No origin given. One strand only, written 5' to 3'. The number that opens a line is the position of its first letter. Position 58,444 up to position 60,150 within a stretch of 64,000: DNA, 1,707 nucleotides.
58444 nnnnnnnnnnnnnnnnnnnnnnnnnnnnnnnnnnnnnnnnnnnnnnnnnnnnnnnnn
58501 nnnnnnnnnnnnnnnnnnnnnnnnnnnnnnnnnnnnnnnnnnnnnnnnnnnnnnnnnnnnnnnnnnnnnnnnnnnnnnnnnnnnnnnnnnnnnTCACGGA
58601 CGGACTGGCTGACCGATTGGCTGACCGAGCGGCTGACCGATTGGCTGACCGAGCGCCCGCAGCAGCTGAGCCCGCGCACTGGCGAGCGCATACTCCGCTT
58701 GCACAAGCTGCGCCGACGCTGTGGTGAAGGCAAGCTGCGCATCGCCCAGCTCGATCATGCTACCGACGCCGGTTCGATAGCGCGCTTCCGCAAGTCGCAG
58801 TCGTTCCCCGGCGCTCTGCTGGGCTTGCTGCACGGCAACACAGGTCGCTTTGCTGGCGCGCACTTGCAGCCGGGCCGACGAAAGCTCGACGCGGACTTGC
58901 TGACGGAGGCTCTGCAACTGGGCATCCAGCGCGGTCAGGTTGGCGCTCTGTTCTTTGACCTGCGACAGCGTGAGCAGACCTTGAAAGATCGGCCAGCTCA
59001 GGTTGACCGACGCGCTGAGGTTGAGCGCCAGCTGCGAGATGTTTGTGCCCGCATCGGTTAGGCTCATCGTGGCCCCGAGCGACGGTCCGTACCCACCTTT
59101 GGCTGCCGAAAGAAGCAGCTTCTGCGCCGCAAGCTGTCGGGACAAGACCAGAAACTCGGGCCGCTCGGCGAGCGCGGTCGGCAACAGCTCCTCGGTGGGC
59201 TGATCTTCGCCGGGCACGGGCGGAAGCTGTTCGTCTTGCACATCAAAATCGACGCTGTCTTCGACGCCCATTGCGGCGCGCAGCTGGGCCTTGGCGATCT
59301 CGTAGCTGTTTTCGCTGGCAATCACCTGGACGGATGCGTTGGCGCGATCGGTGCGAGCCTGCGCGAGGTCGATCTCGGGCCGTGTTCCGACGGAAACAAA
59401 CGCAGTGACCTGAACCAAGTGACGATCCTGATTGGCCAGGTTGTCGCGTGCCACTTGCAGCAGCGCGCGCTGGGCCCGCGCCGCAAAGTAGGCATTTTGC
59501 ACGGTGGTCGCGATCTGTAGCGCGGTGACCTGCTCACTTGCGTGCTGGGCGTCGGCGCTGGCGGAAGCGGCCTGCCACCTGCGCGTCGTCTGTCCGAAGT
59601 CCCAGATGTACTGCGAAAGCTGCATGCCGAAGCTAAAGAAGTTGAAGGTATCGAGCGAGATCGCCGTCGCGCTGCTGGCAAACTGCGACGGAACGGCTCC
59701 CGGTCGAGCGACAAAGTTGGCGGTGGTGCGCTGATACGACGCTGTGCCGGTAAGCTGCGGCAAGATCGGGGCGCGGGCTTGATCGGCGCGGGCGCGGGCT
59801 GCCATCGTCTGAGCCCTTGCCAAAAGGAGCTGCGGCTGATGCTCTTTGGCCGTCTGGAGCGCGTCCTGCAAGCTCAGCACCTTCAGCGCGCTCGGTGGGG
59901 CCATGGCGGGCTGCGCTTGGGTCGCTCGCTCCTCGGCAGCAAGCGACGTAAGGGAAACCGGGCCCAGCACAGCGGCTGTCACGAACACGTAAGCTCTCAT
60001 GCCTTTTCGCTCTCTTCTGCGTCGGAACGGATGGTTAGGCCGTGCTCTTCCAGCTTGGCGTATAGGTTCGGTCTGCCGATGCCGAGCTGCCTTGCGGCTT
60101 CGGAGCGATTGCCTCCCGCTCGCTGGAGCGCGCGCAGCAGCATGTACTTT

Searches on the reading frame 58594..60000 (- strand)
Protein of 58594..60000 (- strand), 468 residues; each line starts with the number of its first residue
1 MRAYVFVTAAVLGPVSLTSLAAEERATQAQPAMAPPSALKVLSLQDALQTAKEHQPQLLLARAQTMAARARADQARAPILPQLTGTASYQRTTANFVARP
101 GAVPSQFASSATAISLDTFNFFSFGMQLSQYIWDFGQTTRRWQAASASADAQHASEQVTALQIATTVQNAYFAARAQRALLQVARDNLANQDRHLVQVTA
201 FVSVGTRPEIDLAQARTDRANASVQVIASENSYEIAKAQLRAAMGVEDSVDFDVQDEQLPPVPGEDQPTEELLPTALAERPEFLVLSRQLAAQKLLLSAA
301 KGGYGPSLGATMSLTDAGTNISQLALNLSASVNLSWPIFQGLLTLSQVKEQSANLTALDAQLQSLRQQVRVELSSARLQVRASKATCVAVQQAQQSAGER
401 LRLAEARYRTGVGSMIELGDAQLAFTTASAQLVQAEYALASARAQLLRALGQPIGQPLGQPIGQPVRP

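Call 99: search_protein_families(library=pfam, proteins=[window:58594-60000:-], max_evalue=0.0001)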
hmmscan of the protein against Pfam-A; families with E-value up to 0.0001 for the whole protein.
window:58594-60000:- (468 aa): 1 family
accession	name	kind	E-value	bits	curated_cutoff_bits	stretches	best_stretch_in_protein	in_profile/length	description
PF02321.23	OEP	-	3.9e-53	180.5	22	2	44-245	1-187/187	Outer membrane efflux protein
